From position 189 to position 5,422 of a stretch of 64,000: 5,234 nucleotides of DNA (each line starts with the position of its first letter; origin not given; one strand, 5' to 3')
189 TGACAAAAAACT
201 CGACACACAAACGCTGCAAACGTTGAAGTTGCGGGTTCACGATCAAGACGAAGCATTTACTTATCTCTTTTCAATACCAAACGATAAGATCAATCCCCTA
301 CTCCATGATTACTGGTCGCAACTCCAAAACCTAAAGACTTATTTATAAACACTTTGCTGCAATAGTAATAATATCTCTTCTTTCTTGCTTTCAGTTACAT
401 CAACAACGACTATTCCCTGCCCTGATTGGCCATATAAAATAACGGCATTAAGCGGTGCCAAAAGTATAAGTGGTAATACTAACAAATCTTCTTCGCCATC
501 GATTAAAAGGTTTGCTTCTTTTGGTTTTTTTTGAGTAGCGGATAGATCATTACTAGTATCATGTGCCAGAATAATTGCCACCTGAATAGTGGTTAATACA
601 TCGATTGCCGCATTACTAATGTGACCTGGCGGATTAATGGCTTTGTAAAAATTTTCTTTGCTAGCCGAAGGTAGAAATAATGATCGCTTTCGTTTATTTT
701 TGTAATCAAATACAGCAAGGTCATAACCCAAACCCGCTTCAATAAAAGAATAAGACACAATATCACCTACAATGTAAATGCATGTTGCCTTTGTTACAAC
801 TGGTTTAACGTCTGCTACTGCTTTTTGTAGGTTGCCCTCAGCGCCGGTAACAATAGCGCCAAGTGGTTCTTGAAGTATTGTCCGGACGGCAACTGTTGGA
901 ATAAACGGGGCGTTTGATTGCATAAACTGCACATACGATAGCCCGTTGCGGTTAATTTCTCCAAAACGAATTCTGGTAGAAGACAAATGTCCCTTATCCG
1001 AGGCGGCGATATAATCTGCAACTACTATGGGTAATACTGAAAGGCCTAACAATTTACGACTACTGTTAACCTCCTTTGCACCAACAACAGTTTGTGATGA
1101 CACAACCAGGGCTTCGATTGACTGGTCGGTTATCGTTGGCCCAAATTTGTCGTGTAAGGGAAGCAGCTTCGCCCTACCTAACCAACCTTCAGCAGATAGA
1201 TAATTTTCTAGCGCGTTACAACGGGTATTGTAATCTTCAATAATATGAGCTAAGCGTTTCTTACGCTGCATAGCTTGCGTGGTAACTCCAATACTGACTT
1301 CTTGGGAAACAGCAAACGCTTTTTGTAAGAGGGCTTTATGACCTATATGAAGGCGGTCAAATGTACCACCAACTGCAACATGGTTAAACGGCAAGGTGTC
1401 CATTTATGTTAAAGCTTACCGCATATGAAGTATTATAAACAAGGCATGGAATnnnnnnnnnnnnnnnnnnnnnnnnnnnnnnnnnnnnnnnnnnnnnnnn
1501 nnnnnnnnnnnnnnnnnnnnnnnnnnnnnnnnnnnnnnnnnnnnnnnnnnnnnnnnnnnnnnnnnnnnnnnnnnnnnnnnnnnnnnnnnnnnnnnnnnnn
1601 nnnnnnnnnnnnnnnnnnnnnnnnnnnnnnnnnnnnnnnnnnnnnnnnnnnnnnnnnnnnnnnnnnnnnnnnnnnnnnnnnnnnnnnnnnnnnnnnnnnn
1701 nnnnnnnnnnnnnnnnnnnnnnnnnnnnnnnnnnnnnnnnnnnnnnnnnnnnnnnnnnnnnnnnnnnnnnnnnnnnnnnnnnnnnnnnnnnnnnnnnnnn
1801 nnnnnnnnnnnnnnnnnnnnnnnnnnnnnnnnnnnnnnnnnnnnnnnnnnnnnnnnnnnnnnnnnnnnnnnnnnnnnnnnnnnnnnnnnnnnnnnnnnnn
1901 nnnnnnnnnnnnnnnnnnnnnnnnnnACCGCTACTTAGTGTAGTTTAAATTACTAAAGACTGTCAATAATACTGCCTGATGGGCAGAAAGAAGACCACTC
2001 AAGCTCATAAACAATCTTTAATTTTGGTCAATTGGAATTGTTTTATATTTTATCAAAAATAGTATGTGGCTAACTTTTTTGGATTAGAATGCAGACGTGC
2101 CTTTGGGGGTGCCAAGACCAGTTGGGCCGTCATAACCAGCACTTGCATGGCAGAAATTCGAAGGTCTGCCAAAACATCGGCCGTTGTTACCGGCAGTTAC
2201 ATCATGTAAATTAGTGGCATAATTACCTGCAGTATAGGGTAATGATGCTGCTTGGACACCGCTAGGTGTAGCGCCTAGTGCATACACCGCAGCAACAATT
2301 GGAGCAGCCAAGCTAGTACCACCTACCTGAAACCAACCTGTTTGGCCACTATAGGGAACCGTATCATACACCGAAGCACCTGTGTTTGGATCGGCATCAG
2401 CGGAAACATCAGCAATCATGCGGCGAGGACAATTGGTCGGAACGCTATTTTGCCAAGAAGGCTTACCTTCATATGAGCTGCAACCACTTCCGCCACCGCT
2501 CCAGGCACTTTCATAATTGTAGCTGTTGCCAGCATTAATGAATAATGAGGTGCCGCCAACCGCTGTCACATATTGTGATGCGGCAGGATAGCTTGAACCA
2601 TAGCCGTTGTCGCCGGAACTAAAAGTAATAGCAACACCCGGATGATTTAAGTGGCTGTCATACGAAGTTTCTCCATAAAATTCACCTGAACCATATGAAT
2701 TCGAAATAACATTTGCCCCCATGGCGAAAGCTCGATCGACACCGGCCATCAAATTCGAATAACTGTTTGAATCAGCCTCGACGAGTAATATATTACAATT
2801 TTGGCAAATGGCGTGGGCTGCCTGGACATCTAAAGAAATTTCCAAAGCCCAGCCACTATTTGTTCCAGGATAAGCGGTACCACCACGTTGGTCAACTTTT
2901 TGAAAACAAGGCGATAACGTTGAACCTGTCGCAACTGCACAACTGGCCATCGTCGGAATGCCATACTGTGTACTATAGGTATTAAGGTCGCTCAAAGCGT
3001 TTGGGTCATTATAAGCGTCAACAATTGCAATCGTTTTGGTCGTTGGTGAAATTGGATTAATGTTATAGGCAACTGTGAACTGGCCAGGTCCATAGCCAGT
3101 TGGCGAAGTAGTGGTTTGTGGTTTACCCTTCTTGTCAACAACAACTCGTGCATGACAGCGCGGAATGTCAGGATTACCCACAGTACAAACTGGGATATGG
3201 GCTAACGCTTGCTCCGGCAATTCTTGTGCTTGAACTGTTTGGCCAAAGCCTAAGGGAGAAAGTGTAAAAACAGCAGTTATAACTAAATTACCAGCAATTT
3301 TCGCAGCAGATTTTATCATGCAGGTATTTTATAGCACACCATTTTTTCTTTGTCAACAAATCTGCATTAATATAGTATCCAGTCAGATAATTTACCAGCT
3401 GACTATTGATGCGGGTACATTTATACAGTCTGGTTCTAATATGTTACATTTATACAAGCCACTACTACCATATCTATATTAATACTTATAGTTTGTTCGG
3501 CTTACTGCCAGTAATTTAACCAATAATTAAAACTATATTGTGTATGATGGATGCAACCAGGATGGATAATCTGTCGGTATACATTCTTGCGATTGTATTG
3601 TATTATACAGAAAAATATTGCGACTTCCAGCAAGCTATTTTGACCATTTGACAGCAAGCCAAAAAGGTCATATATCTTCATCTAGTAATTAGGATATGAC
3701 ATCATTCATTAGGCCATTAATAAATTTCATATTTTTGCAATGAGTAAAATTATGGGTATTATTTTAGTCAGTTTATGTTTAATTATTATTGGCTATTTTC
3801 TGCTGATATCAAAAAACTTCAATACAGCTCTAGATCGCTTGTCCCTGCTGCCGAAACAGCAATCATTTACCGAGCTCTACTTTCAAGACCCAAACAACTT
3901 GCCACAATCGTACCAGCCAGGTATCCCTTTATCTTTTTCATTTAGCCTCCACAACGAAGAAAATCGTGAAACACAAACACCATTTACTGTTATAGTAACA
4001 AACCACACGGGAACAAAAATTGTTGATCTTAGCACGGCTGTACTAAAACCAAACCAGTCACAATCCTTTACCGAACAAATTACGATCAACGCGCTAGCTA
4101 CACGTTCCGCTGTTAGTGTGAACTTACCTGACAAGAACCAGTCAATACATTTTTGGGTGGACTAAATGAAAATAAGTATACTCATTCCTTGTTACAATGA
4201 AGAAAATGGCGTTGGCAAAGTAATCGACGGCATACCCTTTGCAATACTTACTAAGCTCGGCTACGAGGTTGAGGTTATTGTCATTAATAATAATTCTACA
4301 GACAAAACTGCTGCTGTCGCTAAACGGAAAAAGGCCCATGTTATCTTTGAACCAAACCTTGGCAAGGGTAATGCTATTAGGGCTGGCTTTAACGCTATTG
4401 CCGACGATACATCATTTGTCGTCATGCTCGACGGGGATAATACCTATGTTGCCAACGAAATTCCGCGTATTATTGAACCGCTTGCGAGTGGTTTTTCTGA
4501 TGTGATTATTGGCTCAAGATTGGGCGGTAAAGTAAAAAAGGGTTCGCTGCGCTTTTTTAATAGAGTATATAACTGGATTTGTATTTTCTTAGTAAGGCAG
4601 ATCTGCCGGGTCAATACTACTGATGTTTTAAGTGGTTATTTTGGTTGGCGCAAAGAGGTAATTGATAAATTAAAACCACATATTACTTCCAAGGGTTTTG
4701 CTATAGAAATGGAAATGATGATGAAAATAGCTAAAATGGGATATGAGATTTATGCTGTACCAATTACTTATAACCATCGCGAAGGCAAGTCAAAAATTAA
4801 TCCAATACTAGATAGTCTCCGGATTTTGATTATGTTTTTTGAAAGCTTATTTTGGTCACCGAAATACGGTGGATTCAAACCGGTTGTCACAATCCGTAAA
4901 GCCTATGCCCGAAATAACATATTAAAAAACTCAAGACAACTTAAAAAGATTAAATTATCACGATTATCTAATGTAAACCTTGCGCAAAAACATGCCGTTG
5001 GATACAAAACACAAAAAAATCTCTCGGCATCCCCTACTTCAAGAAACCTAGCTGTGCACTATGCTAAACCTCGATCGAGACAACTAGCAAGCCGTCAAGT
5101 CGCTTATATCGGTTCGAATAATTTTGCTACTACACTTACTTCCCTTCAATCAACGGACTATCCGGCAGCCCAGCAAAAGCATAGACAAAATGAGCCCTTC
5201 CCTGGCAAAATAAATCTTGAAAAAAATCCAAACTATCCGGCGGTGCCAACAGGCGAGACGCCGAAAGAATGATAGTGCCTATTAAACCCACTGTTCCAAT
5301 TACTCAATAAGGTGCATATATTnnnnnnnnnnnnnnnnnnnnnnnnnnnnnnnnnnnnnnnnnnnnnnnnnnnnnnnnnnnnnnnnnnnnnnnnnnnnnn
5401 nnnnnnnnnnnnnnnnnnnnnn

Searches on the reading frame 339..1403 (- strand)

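Call 61: search_protein_families(library=pfam, proteins=[window:339-1403:-], max_evalue=0.0001)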
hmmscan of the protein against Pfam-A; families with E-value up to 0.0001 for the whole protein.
window:339-1403:- (354 aa): 2 families
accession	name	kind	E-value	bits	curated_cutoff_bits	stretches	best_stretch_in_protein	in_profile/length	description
PF04019.17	DUF359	-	2.1e-24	86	25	1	216-350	1-124/126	Protein of unknown function (DUF359)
PF01467.32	CTP_transf_like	-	1.9e-12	48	21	1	11-146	2-131/133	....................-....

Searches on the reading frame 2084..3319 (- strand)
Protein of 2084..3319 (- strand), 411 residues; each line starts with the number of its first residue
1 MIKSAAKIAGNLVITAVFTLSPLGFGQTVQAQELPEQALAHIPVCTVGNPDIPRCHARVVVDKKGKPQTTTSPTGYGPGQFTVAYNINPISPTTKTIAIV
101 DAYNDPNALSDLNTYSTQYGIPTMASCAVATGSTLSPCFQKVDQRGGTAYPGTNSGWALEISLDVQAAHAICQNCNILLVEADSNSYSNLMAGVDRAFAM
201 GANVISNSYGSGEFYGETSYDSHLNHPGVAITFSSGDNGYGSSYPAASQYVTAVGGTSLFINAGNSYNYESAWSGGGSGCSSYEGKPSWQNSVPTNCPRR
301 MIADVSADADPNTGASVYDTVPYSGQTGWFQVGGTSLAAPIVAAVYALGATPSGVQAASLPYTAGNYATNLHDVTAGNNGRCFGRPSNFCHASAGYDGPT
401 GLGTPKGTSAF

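Call 61: search_protein_families(library=pfam, proteins=[window:2084-3319:-], max_evalue=0.0001)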
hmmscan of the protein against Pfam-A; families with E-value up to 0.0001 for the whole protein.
window:2084-3319:- (411 aa): 1 family
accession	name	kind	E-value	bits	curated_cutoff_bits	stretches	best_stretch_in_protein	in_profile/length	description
PF00082.27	Peptidase_S8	-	1e-10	41.9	21.8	1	168-348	74-252/288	Subtilase family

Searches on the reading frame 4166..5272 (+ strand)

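Call 61: search_protein_families(library=pfam, proteins=[window:4166-5272:+], max_evalue=0.0001)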
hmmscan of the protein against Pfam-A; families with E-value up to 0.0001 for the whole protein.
window:4166-5272:+ (368 aa): 2 families
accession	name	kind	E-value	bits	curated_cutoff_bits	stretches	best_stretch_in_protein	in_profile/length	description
PF00535.33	Glycos_transf_2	-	9.9e-22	78.1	23.3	1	4-168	1-166/168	Glycosyl transferase family 2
PF13641.12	Glyco_tranf_2_3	-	3.3e-07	31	27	1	3-101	3-106/230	Glycosyltransferase like family 2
